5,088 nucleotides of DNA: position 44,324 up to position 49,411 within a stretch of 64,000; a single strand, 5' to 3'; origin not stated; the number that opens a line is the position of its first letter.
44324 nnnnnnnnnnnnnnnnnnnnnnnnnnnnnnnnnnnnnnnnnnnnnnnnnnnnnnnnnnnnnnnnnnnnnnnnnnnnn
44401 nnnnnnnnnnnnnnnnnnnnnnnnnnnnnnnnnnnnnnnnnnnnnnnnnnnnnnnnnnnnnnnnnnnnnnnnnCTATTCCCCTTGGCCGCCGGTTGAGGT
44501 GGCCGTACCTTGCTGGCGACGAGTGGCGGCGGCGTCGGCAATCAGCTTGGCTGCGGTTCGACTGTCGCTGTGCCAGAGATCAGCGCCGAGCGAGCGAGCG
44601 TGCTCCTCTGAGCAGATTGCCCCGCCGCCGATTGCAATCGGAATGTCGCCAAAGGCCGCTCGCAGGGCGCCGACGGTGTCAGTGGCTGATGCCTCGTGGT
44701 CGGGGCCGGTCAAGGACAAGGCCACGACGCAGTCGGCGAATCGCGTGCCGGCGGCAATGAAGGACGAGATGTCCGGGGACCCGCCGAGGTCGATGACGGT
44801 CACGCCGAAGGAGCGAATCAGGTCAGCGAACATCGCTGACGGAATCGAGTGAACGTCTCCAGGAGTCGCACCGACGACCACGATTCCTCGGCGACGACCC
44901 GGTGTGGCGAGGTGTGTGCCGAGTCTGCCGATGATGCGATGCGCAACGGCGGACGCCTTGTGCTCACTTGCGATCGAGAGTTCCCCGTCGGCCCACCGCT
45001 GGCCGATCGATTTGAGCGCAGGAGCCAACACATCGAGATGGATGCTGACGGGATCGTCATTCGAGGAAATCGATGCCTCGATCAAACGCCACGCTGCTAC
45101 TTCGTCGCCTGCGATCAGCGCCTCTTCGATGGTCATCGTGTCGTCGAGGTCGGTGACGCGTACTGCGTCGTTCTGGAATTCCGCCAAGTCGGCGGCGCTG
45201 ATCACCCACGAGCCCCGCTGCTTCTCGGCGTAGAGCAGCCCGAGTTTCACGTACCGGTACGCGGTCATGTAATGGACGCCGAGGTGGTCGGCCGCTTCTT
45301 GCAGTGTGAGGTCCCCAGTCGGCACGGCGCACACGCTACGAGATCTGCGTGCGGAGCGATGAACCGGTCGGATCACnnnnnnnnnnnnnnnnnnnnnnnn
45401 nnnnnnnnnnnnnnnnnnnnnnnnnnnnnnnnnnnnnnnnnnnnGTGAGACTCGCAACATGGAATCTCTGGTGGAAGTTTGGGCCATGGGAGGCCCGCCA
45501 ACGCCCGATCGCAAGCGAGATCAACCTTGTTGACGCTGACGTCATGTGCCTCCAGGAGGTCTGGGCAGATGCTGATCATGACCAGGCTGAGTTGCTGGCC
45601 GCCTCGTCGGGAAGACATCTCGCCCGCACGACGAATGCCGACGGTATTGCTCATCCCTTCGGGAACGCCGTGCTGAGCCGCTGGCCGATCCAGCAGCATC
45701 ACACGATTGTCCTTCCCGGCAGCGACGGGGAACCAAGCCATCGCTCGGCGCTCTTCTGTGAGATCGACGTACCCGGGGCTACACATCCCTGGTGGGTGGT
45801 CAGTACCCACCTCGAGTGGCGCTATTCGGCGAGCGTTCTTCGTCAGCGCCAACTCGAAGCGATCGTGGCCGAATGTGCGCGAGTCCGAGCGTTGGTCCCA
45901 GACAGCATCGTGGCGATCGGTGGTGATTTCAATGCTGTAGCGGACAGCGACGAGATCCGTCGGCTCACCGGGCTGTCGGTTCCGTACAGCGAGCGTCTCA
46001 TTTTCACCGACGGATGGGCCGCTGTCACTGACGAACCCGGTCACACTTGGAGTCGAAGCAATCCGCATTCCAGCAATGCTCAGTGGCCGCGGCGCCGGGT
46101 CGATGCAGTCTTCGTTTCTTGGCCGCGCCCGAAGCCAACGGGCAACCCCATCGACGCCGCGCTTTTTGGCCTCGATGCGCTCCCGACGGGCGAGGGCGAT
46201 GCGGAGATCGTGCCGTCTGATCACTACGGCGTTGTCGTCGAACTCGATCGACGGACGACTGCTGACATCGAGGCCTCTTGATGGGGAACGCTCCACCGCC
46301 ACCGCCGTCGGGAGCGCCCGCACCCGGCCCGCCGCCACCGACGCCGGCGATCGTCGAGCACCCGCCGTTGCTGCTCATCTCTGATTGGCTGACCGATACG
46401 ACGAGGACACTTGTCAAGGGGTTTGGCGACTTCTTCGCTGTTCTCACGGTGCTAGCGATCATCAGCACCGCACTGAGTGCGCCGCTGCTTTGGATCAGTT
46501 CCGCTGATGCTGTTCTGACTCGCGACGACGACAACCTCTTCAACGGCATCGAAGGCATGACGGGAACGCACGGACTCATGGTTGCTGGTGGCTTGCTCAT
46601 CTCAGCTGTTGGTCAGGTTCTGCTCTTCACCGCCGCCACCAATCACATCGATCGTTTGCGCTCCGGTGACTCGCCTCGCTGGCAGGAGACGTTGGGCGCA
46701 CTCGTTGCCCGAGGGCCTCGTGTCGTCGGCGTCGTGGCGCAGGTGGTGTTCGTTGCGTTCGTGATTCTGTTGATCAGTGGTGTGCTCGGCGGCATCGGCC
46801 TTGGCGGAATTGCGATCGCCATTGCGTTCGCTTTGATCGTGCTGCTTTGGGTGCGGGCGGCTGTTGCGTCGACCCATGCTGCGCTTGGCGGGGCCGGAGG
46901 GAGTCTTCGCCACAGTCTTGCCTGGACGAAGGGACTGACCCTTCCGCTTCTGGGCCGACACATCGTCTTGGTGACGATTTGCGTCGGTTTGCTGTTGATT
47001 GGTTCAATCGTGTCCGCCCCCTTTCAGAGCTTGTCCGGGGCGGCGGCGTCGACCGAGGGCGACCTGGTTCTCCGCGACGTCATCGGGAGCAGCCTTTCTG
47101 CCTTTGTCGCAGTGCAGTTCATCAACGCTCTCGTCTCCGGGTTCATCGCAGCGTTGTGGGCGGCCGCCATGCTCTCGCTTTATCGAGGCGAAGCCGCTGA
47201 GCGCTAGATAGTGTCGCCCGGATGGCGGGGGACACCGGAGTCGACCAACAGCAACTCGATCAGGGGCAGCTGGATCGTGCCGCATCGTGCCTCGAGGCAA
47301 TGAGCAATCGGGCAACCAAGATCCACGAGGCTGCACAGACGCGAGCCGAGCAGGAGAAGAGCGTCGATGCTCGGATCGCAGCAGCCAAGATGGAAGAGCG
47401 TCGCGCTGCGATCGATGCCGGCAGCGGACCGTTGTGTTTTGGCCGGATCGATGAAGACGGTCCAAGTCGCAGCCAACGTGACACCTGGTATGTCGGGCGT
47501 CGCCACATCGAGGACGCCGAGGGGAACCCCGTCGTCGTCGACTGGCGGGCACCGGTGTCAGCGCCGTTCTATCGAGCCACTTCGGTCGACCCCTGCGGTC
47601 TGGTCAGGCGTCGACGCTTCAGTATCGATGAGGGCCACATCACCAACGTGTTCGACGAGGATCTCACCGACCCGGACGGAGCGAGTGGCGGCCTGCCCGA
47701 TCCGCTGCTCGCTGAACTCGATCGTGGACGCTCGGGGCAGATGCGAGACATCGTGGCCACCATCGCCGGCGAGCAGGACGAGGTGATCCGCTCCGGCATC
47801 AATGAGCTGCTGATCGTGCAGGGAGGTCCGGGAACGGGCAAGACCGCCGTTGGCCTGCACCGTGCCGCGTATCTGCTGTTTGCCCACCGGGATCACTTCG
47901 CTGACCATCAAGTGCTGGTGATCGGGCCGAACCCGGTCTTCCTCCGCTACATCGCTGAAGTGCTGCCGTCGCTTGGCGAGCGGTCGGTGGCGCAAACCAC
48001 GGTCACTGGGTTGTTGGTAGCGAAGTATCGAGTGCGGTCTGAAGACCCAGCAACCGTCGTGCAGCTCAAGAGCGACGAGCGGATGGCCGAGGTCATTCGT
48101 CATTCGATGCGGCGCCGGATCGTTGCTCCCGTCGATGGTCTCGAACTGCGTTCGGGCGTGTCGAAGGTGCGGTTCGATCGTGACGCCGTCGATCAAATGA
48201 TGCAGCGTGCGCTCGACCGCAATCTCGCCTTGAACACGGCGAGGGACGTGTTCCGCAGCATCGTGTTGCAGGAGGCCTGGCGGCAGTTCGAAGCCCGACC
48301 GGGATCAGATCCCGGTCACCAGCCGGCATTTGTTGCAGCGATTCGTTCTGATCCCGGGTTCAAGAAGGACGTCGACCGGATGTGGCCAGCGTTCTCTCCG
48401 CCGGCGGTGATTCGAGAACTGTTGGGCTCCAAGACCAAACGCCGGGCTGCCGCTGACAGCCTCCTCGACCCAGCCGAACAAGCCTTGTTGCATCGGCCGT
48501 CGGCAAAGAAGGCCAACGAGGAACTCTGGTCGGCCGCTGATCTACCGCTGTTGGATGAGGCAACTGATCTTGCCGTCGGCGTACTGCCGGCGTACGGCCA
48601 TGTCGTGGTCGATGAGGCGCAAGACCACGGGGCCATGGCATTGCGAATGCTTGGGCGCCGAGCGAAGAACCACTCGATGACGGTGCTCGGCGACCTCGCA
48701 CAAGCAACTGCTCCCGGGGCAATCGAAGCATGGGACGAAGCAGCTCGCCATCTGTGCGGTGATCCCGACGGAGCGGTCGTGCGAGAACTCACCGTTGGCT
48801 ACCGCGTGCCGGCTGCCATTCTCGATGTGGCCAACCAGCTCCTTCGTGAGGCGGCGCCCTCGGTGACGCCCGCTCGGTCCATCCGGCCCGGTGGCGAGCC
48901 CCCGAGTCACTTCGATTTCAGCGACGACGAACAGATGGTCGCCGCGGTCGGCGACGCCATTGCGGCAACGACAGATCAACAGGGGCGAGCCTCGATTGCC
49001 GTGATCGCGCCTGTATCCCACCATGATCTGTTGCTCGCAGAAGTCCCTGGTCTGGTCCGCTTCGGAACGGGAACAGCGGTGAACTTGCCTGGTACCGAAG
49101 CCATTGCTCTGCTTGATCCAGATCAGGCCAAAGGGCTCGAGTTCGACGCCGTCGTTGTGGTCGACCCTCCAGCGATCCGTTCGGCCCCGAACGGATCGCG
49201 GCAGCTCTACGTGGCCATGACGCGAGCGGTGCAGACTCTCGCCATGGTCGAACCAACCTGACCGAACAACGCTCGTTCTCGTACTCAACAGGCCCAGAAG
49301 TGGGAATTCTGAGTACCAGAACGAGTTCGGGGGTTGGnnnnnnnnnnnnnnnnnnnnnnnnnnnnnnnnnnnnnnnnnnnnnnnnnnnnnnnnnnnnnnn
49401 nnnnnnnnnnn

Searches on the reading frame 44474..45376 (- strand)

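Call 34: search_protein_families(library=pfam, proteins=[window:44474-45376:-])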
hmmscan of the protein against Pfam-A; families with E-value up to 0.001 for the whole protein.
window:44474-45376:- (300 aa): 3 families
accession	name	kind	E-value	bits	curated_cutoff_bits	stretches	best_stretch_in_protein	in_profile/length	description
PF02607.22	B12-binding_2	-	6.6e-15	55.5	23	1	83-152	5-73/74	B12 binding domain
PF12728.13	HTH_17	-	6e-10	39.7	27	1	23-69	2-48/51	Helix-turn-helix domain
PF02310.24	B12-binding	-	5.5e-08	33.1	32.1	1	166-266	3-106/121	B12 binding domain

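Call 51: search_protein_families(library=ncbifam, proteins=[window:44474-45376:-], max_evalue=0.001)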
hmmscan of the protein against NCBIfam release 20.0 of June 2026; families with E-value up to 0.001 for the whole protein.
window:44474-45376:- (300 aa): 9 families
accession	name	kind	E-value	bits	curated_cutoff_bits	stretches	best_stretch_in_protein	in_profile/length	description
NF047996.1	corrin_MtgC_2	exception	6.8e-19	68.2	370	1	81-280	6-207/212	glycine betaine-specific corrinoid protein MtgC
NF052513.1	TransRegCarH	equivalog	5.2e-15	55.5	400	1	72-269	78-265/274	HTH-type transcriptional repressor CarH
TIGR02370.1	pyl_corrinoid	subfamily_domain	5.9e-11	42.1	215.3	1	83-268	2-190/197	methyltransferase cognate corrinoid protein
NF047995.1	corrinoid_MtgC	exception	4.6e-10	39.3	310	1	83-279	8-209/215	glycine betaine-specific corrinoid protein MtgC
NF041607.1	dimeth_corrin_MtbC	equivalog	7.2e-08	32.2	350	1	110-276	27-196/203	dimethylamine corrinoid protein MtbC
NF040655.1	MtaC_Meth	equivalog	9e-08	31.5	420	1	81-277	37-232/253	methanol--corrinoid protein MtaC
TIGR01764.1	excise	domain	4.4e-05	23.8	28.8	1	23-67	2-46/49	excisionase family DNA-binding protein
NF040669.1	MtaC2_Meth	equivalog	0.00011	21.6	450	1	80-277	43-240/267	methanol--corrinoid protein MtaC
TIGR02082.1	metH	equivalog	0.00051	17.8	1010.85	1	68-259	637-828/1182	methionine synthase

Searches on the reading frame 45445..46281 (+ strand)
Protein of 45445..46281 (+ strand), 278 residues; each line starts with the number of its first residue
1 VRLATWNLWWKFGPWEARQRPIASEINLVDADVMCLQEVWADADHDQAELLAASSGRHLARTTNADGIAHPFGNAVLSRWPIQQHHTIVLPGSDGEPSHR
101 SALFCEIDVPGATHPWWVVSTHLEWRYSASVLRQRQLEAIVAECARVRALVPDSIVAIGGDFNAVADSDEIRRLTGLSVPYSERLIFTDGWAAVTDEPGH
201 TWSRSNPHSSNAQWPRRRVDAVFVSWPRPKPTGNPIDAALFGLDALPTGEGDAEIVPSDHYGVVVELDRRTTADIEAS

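Call 33: search_protein_families(library=pfam, proteins=[window:45445-46281:+])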
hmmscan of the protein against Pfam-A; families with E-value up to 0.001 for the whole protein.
window:45445-46281:+ (278 aa): 1 family
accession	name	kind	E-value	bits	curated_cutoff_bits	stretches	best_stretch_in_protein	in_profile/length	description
PF03372.29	Exo_endo_phos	-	1.1e-21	78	24.5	1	4-260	1-225/225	Endonuclease/Exonuclease/phosphatase family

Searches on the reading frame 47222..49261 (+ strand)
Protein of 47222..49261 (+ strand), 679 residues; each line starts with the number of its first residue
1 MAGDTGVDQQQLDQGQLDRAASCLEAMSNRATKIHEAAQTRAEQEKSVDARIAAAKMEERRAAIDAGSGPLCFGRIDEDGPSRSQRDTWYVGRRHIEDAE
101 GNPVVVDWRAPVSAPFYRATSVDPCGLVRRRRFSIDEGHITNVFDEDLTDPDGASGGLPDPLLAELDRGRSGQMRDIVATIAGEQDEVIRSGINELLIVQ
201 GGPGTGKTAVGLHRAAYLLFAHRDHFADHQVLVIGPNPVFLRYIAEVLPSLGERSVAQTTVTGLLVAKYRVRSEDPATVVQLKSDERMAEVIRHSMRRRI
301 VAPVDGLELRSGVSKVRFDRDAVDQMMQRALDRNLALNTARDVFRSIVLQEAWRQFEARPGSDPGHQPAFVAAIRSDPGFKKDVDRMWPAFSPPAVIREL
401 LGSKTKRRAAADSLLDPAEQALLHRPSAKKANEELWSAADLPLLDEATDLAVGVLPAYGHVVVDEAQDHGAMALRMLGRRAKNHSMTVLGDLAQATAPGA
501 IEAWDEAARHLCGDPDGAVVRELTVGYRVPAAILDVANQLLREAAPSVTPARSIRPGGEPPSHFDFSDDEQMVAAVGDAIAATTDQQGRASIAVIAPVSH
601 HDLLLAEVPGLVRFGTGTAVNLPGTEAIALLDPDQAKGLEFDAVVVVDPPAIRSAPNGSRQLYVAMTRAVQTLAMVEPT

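Call 4: search_protein_families(library=pfam, proteins=[window:47222-49261:+])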
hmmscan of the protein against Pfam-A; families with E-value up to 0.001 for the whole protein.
window:47222-49261:+ (679 aa): 6 families
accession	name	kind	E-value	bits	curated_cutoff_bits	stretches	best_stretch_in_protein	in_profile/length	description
PF13538.12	UvrD_C_2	-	1.6e-08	34.7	27.4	1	634-676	8-52/52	UvrD-like helicase C-terminal domain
PF00580.27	UvrD-helicase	-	2.1e-07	31.3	23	0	184-223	4-42/271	UvrD/REP helicase N-terminal domain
PF13245.12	AAA_19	-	3.7e-07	30.8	25.1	1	194-496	11-130/134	AAA domain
PF13361.12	UvrD_C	-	1e-06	28.8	25.6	1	635-675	294-345/350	UvrD-like helicase C-terminal domain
PF02562.22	PhoH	-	0.00017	21.6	27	0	461-500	123-163/205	PhoH-like protein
PF01443.25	Viral_helicase1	-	0.00083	19.7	21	0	633-674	182-225/228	Viral superfamily 1 RNA helicase core domain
